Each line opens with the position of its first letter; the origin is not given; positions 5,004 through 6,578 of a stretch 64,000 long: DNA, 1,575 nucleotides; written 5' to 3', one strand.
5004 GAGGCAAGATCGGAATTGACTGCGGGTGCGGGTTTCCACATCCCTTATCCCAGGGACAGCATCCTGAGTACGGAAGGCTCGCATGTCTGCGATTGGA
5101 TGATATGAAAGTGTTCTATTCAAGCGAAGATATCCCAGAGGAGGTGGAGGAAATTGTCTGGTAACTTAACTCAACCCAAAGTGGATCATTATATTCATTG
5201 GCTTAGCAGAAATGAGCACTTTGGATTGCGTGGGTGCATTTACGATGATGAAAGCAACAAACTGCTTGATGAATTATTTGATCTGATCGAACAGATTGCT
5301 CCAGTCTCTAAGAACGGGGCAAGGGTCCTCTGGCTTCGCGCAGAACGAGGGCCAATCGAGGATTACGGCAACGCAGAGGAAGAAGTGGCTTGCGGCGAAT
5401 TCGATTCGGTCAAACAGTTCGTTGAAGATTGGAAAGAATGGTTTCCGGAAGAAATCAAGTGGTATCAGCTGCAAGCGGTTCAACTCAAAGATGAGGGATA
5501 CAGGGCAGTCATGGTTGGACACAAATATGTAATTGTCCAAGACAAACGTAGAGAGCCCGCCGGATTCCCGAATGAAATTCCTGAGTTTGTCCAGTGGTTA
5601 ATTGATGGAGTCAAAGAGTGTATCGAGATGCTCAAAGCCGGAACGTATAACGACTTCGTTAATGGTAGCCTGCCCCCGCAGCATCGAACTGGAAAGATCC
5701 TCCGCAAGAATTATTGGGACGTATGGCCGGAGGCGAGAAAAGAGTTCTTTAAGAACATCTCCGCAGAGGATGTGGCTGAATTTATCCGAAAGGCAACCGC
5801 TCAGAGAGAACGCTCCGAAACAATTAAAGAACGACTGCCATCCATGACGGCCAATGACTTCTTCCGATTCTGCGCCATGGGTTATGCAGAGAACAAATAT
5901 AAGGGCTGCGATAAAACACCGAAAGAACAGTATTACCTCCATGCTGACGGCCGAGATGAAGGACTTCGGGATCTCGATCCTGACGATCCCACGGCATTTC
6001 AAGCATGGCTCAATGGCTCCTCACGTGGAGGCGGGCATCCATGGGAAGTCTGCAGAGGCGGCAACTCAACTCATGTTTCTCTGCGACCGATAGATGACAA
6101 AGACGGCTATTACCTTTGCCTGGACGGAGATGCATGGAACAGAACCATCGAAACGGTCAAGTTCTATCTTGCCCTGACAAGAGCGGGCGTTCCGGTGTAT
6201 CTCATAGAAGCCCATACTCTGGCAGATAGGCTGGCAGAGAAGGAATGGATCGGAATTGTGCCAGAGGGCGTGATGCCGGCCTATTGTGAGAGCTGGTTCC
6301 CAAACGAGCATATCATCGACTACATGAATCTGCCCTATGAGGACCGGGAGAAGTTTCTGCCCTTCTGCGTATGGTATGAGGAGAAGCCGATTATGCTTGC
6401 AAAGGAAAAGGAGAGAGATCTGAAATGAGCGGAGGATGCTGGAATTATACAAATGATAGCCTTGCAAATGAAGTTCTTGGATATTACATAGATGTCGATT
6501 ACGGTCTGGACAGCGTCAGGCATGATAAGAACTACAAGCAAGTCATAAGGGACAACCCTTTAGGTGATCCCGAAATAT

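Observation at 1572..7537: Three different metallophosphoesterases, each downstream of an antitoxin-like or regulator gene, in one 9-gene operon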

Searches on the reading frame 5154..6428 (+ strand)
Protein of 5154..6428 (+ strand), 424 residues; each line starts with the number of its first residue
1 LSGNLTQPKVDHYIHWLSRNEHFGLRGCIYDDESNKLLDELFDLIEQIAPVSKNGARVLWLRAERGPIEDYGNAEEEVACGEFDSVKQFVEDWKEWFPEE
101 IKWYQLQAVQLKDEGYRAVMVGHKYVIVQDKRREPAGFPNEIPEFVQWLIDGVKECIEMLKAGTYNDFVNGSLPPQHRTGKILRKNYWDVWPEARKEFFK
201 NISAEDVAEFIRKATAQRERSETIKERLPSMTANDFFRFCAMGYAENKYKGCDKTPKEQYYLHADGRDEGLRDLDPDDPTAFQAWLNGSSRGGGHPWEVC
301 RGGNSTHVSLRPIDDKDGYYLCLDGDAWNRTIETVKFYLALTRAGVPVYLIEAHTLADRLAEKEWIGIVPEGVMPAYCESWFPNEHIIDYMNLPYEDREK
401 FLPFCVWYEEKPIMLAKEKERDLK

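Call 3: search_protein_families(library=pfam, proteins=[window:5154-6428:+], max_evalue=0.1)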
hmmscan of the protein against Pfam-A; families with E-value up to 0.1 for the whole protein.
window:5154-6428:+ (424 aa): 0 families

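Call 4: search_protein_families(library=phrogs, proteins=[window:5154-6428:+], max_evalue=0.01)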
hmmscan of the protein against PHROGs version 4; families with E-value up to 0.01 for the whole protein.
window:5154-6428:+ (424 aa): 0 families

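Call 13: find_encoding_contigs(protein=window:5154-6428:+, flank=10000, max_places=10)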
Protein window:5154-6428:+ (424 aa): 14 contigs read that carry it; 9 places shown.
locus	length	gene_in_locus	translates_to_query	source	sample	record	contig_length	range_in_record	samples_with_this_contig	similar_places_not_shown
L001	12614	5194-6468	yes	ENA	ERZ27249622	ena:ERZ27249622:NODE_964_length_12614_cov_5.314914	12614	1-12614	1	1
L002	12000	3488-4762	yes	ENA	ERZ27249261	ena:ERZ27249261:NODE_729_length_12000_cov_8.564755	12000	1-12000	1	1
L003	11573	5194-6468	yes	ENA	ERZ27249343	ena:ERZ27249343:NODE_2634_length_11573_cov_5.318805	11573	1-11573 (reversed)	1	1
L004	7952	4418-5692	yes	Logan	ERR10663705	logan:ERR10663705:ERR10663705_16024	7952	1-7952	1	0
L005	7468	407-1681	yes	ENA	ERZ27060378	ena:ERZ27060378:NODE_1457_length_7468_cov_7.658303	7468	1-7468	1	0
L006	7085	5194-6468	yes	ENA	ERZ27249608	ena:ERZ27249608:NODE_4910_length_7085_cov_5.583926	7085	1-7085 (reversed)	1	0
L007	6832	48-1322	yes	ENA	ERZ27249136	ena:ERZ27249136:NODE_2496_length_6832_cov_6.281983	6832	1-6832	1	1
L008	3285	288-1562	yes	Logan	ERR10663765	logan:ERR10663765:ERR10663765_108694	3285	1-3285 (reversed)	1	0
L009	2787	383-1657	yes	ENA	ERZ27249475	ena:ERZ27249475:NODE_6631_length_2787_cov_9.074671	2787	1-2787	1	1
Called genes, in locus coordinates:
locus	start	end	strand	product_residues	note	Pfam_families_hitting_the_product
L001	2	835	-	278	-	?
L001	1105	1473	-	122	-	PF13560:HTH_31, PF12844:HTH_19 (weak), PF13443:HTH_26 (weak), PF01381:HTH_3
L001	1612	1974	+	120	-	PF13560:HTH_31 (weak), PF01381:HTH_3, PF12844:HTH_19 (weak)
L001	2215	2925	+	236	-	PF00149:Metallophos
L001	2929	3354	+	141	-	-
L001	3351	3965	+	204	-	PF00149:Metallophos (weak), PF12850:Metallophos_2 (weak)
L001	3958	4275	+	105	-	-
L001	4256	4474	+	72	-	PF04221:RelB (weak)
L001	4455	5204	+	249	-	PF00149:Metallophos, PF12850:Metallophos_2 (weak)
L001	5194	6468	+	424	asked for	-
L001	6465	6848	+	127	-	-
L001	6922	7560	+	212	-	-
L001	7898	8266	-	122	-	PF12844:HTH_19 (weak), PF01381:HTH_3 (weak)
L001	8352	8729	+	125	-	-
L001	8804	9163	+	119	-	-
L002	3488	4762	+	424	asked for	-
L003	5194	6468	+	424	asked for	-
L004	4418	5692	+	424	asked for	-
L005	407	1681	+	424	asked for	-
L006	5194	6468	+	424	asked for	-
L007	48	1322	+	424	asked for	-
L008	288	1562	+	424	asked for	-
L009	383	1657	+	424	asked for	-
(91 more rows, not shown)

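Call 15: search_protein_families(library=padloc, proteins=[window:5154-6428:+], max_evalue=0.01)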
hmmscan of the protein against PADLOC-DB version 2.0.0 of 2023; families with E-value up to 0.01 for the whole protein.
window:5154-6428:+ (424 aa): 0 families

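Call 16: search_protein_families(library=ncbifam, proteins=[window:5154-6428:+], max_evalue=0.01)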
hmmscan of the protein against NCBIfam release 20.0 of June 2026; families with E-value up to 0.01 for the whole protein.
window:5154-6428:+ (424 aa): 0 families

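Call 20: search_solved_structures(query=window:5154-6428:+, max_evalue=1)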
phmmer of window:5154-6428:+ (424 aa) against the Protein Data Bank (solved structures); distinct sequences matched with E-value up to 1: 3.
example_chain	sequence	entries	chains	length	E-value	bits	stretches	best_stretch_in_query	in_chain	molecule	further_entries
7moq_X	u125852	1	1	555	0.16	14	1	154-226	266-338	Docking complex 1 protein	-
2g7h_A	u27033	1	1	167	0.46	12.4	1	126-188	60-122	Methylated-DNA--protein-cysteine methyltransferase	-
9nri_BP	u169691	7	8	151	0.89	11.5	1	186-263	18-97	Large ribosomal subunit protein eL19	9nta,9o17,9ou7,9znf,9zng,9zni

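Call 21: search_dna_similar(query=window:5154-6428:+, collection=phages, mode=protein, max_rows=20, max_evalue=0.001)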
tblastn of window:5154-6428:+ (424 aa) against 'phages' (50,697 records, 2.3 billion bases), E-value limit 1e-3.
Records with a match: 2; places in all: 2; records where one place covers at least 80% of the query: 0.
Best place of each record, by identity: <60% 2.
By first word of the organism name: Bacteriophage 2.
By host as written in the record: - 2.
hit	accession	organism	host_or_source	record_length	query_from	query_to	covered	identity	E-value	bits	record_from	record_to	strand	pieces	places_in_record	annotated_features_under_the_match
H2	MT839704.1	Bacteriophage sp.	human fecal samples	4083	38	209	41%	33.7%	2e-27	120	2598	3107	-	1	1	record has no annotation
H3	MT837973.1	Bacteriophage sp.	human fecal samples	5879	29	197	40%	25.5%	3e-9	65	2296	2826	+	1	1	record has no annotation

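Call 22: search_dna_similar(query=window:5154-6428:+, collection=plasmids, mode=protein, max_rows=20, max_evalue=0.001)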
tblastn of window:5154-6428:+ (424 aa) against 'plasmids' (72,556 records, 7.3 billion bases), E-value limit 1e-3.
Records with a match: 1; places in all: 1; records where one place covers at least 80% of the query: 0.
Best place of each record, by identity: <60% 1.
By first word of the organism name: Parabacteroides 1.
By predicted mobility (MOB-suite, as given by PLSDB): non-mobilizable 1.
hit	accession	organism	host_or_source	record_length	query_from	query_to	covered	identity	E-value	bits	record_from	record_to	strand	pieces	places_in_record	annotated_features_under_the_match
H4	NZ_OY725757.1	Parabacteroides distasonis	-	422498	80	197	28%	24.8%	4e-4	50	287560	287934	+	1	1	none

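Call 23: find_homologous_proteins(query=window:5154-6428:+, max_evalue=0.001)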
Query window:5154-6428:+ (424 aa): 1310 proteins with E <= 0.001 among 4898 candidates; the best 120 are listed.
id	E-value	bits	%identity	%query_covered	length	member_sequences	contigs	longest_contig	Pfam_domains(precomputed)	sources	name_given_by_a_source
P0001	1.2e-263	893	85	100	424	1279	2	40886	-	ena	-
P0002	2.4e-258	875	85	100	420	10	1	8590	-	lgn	-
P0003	3.2e-239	812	78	99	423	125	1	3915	-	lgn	-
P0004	3.2e-238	809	79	98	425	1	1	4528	-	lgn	-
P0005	8.6e-236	801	77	99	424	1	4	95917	-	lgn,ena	-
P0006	6.0e-233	792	75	100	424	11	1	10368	-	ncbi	-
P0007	3.9e-224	763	75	99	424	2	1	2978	-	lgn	-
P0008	2.7e-223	760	73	99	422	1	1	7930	-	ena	-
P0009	2.3e-221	754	74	98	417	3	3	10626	-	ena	-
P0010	6.8e-217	739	73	99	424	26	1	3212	-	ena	-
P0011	6.4e-216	736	74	98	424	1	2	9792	-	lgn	-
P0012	3.6e-215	733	72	99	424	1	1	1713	-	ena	-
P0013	1.8e-214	731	72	99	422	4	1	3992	-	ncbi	-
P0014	9.7e-214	728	73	98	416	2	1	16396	-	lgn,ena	-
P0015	1.1e-213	728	72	99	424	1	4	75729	-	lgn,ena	-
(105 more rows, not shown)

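Call 25: find_related_loci(query=A1, collection=genome_contigs, flank=10000)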
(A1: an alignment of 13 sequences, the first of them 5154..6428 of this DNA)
Query A1 (424 aa) in genome_contigs; peptide patterns used: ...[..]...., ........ (x = any residue, [..] = any of these).
116 stretches matched a pattern; 104 encode a relative of the query (tblastn E <= 1e-3); the best 80 are kept; 80 distinct loci.
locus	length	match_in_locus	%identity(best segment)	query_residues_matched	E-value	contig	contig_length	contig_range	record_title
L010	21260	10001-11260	87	1-420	0e+0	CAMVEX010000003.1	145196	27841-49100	MAG TPA_asm: uncultured Clostridia bacterium isolate SRR8387716_bin.111_metaWRAP_v1.3_MAG genome assembly, contig: ERZ14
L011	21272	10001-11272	86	1-424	0e+0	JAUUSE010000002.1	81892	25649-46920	MAG: Bacillota bacterium isolate N1170.26 NODE_154_length_81892_cov_8.607708, whole genome shotgun sequence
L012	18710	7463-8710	88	1-416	0e+0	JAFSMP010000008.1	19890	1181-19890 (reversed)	MAG: Paludibacteraceae bacterium isolate RGIG3280 Goat_Reticulum-4__c242, whole genome shotgun sequence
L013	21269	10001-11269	72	1-423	0e+0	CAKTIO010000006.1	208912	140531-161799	MAG: uncultured Dysosmobacter sp. isolate REFINED_METABAT215_TOP10_CONTIGS_1500_ASSEMBLY_K77_MERGED__Hadza_MoBio_hadza-I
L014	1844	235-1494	72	1-420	0e+0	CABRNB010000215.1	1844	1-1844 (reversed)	MAG TPA_asm: uncultured Anaeromassilibacillus sp. isolate MGYG-HGUT-01749 genome assembly, contig: GUT_GENOME105900_215,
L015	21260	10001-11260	71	1-420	0e+0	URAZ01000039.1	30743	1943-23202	uncultured Clostridiales bacterium isolate UMGS830 genome assembly, contig: NODE_744_length_30743_cov_8.172895, whole ge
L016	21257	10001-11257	61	2-424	4e-173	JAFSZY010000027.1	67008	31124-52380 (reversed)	MAG: Ruminococcus sp. isolate RGIG3627 Goat_Rumen.Co__c1192925, whole genome shotgun sequence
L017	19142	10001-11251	63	1-419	3e-176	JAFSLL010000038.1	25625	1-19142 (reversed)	MAG: Oscillospiraceae bacterium isolate RGIG3250 Goat_Reticulum-3__c100109, whole genome shotgun sequence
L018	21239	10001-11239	55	1-417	1e-150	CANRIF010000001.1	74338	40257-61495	MAG: uncultured Oscillospiraceae bacterium isolate Lapin-019__bin36 genome assembly, contig: Lapin-019__NODE_157_length_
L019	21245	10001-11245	54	1-415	3e-149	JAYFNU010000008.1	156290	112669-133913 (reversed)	MAG: Oscillospiraceae bacterium isolate 5C_30 c_5C_000000109249, whole genome shotgun sequence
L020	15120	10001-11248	51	1-415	7e-140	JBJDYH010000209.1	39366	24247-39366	MAG: Faecousia sp. isolate LOHA11_bin.003 NODE_305_length_39366_cov_13.666582, whole genome shotgun sequence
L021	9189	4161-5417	52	1-416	2e-136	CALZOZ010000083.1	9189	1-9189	MAG: uncultured Clostridia bacterium isolate SRR5240748_bin.16_metaWRAP_v1.3_MAG genome assembly, contig: ERZ9450819.374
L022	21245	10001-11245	52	1-415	1e-148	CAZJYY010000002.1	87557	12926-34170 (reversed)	MAG TPA_asm: uncultured Oscillospiraceae bacterium isolate SRP335695_co1_39 genome assembly, contig: NODE_70_length_8755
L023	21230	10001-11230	49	1-415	8e-131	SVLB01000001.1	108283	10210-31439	MAG: Oscillospiraceae bacterium isolate SIG476 NODE_1039_length_108283_cov_2.843643, whole genome shotgun sequence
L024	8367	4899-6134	47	1-413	4e-130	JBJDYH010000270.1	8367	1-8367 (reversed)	MAG: Faecousia sp. isolate LOHA11_bin.003 NODE_4680_length_8367_cov_19.329403, whole genome shotgun sequence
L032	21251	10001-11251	45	1-423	6e-115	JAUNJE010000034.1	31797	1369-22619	MAG: Eubacteriales bacterium isolate S29M_St_46 NODE_411_length_31797_cov_60.740880, whole genome shotgun sequence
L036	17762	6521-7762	45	1-417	3e-113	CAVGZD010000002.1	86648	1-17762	Lachnospiraceae bacterium isolate H07636-L1_cleanbin_000007 genome assembly, contig: Spades_H07636-L1_contig_74, whole g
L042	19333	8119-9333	42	1-411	6e-104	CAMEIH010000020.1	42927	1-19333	MAG: uncultured Clostridium sp. isolate SRR15057932_bin.32_metaWRAP_v1.3_MAG genome assembly, contig: ERZ10407399.261, w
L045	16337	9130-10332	42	1-407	6e-103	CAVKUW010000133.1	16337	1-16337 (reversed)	Butyricicoccaceae bacterium isolate G02637-L1_cleanbin_000017 genome assembly, contig: Spades_G02637-L1_contig_1471, who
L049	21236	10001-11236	40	1-418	3e-101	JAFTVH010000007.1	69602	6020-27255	MAG: Lachnospiraceae bacterium isolate RGIG4182 Roe_deer_Colon-2__c7895, whole genome shotgun sequence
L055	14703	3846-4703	50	119-407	5e-98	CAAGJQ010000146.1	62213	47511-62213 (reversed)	MAG TPA_asm: uncultured Oscillibacter sp., isolate HGM13158, WGS project CAAGJQ010000000 data, contig: SRS476292_40_k119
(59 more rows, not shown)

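Call 29: search_protein_families(library=pfam, proteins=[L011:277-1155:-, L011:1156-2112:-, L011:2121-2495:-, L011:2492-3265:-, L011:3249-5156:-, L011:5149-5853:-, L011:15501-16373:+, L011:16793-17683:-, L011:17912-19489:+, L011:20104-21252:-], max_evalue=0.001)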
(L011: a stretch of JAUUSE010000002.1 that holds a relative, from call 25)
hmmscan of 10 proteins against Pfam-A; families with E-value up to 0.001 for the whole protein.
L011:277-1155:- (292 aa): 1 family
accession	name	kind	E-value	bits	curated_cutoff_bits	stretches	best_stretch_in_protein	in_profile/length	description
PF20188.4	DUF6551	-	5.1e-34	118.3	26.8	1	25-249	4-234/242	Family of unknown function (DUF6551)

L011:1156-2112:- (318 aa): 0 families

L011:2121-2495:- (124 aa): 0 families

L011:2492-3265:- (257 aa): 0 families

L011:3249-5156:- (635 aa): 2 families
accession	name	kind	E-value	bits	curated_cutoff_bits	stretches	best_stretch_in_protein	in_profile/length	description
PF00239.26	Resolvase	-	3.3e-26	92.6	23.3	1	50-189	1-133/145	Resolvase, N terminal domain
PF07508.19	Recombinase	-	2.2e-18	66.8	21.1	1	221-327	1-100/102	Recombinase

L011:5149-5853:- (234 aa): 1 family
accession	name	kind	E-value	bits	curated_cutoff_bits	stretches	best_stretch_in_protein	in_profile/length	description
PF00239.26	Resolvase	-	1.7e-05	25.4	23.3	1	85-192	3-104/145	Resolvase, N terminal domain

L011:15501-16373:+ (290 aa): 1 family
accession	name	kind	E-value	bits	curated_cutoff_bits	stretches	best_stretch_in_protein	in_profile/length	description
PF13328.12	HD_4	-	4.3e-06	27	27.2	1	37-115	1-81/156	HD domain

L011:16793-17683:- (296 aa): 0 families

L011:17912-19489:+ (525 aa): 3 families
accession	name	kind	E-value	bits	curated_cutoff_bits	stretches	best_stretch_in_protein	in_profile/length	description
PF00128.31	Alpha-amylase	-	1.9e-79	268.5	22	1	13-440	2-445/446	Alpha amylase, catalytic domain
PF16657.11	Malt_amylase_C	-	0.00015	22.2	27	1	443-487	2-44/75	Maltogenic Amylase, C-terminal domain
PF22026.2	Alpha-amylase_C_2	-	0.00099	19.9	27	0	450-484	7-41/78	Alpha-amylase C-terminal domain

L011:20104-21252:- (382 aa): 3 families
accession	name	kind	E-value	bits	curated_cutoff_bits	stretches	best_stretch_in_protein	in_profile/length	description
PF13537.11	GATase_7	-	1.3e-17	64.4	25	1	7-114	21-121/123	Glutamine amidotransferase domain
PF13522.11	GATase_6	-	4.1e-12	46.7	27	1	8-110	37-130/130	Glutamine amidotransferase domain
PF00156.33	Pribosyltran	-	2e-07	30.9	26.3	1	190-290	29-122/158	Phosphoribosyl transferase domain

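Call 31: find_encoding_contigs(protein=P0001, flank=10000, max_places=3)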
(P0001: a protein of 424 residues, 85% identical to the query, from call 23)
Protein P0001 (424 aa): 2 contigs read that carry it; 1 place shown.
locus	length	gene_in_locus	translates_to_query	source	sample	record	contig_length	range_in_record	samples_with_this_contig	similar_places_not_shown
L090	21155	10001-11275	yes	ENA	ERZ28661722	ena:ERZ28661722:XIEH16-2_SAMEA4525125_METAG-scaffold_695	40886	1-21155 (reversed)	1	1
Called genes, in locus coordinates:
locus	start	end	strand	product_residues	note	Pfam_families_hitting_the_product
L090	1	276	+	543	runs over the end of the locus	PF00239:Resolvase, PF07508:Recombinase, PF13408:Zn_ribbon_recom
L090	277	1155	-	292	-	PF20188:DUF6551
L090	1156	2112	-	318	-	-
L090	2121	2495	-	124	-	-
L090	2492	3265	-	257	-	-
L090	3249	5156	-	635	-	PF00239:Resolvase, PF07508:Recombinase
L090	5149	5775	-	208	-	-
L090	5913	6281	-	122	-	PF13560:HTH_31, PF12844:HTH_19 (weak), PF13443:HTH_26 (weak), PF01381:HTH_3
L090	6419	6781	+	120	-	PF13560:HTH_31 (weak), PF01381:HTH_3, PF12844:HTH_19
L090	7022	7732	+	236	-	PF00149:Metallophos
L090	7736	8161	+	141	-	-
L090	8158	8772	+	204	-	PF00149:Metallophos (weak), PF12850:Metallophos_2 (weak)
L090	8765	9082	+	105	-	-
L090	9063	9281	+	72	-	PF04221:RelB (faint)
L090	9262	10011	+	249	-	PF00149:Metallophos, PF06874:FBPase_2 (faint), PF12850:Metallophos_2 (weak)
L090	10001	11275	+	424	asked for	-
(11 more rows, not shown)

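Call 37: predict_structure(alignment_id=A1)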
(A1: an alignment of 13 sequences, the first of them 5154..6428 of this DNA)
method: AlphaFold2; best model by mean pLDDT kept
length: 424 residues; sequences in the alignment: 13
mean_pLDDT: 87.4   pTM: 0.79
mean pLDDT of the five models: 87.4, 87.2, 86.6, 85.2, 80.7
residues with pLDDT >= 90: 236; 70-90: 153; 50-70: 25; < 50: 10
segments of 3 or more residues with pLDDT < 50: 300-305
pLDDT, mean of each block of 10 residues (from residue 1): 75 87 78 97 96 90 89 90 91 87 93 92 91 87 95 96 94 90 94 94 97 92 88 93 90 90 74 88 80 52 58 89 85 94 95 94 94 78 86 87 90 84 56
secondary structure, 60 per line:
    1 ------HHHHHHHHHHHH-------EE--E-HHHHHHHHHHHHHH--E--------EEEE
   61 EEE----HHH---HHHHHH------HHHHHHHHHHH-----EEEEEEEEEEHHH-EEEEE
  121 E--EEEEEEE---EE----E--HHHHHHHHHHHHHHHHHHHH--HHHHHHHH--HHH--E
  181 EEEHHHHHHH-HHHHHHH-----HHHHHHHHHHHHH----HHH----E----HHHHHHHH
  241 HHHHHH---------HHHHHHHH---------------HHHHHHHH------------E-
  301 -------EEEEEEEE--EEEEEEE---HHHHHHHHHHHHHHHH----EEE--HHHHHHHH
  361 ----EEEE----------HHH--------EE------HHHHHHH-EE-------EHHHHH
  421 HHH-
elements in order: H7-18 H32-45 E57-63 H74-79 H86-96 E102-111 E116-121 E124-130 H143-162 H165-172 E180-183 H184-190 H192-198 H204-216 H233-246 H256-263 H279-286 E308-315 E318-324 H328-343 E348-350 H353-360 E365-368 H398-404 H416-423

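Call 40: fold_search(model_id=the predicted structure, library=pdb)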
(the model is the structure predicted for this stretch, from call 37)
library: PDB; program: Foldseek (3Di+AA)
matches with E <= 10: 491; with E <= 0.001: 0
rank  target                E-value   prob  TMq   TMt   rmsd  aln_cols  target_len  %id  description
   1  4bmb_A                4.8e-01  0.44  0.06  0.17   8.3        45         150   22  Crystal structure of the N terminal domain of human Galectin 8 (released 2014-03-19)
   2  6glx_B                5.7e-01  0.30  0.06  0.18   6.5        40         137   22  Structure of galectin-10 in complex with the Fab fragment of a Charcot-Leyden crystal solubilizing antibody, 4E8 (released 2019-06-05)
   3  3ap4_A                6.0e-01  0.41  0.06  0.18   8.1        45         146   20  Crystal structure of the galectin-8 N-terminal carbohydrate recognition domain in complex with lactose (released 2011-01-26)
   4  4fqz_A                6.0e-01  0.41  0.07  0.10   5.6        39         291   23  Crystal structure of a protease-resistant mutant form of human galectin-8 (released 2012-07-11)
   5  3ap6_B                6.7e-01  0.38  0.06  0.18   8.1        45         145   20  Crystal structure of the galectin-8 N-terminal carbohydrate recognition domain in complex with lactose 3'-sulfate (released 2011-01-26)
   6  3ap4_C                6.7e-01  0.38  0.07  0.18   5.7        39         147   23  Crystal structure of the galectin-8 N-terminal carbohydrate recognition domain in complex with lactose (released 2011-01-26)
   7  9fyj_A                6.7e-01  0.38  0.06  0.17   8.1        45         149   20  N-terminal domain of human galectin-8 in complex with an alpha-galactoside ligand (released 2025-03-12)
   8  3vkl_A                7.1e-01  0.35  0.07  0.10   5.6        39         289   23  Protease-resistant mutant form of human Galectin-8 in complex with two lactose molecules (released 2012-09-12)
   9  3ap7_A                7.5e-01  0.35  0.07  0.17   5.8        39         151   26  Crystal structure of the galectin-8 N-terminal carbohydrate recognition domain in complex with lactose sialic acid (released 2011-01-26)
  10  8yqc                  8.0e-01  0.30  0.07  0.18   6.5        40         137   22  Galectin-10 C29AC57A (released 2025-03-26)
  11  2yv8                  8.4e-01  0.35  0.06  0.17   8.1        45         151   20  Crystal structure of N-terminal domain of human galectin-8 (released 2008-04-15)
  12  8yqa                  8.4e-01  0.30  0.07  0.18   6.4        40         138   22  Galectin-10 L27A (released 2025-03-26)
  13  4bme_A                8.9e-01  0.33  0.06  0.17   8.2        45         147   22  Crystal structure of the N terminal domain of human Galectin 8, F19Y mutant (released 2014-03-19)
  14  2yxs_A                8.9e-01  0.33  0.06  0.17   8.1        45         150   20  Crystal Structure of N-terminal domain of human galectin-8 with D-lactose (released 2008-05-06)
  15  3u1x_B                8.9e-01  0.30  0.07  0.13   7.9        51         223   10  Crystal structure of a putative glycosyl hydrolase (BDI_1869) from Parabacteroides distasonis ATCC 8503 at 1.70 A reso (released 2011-10-26)
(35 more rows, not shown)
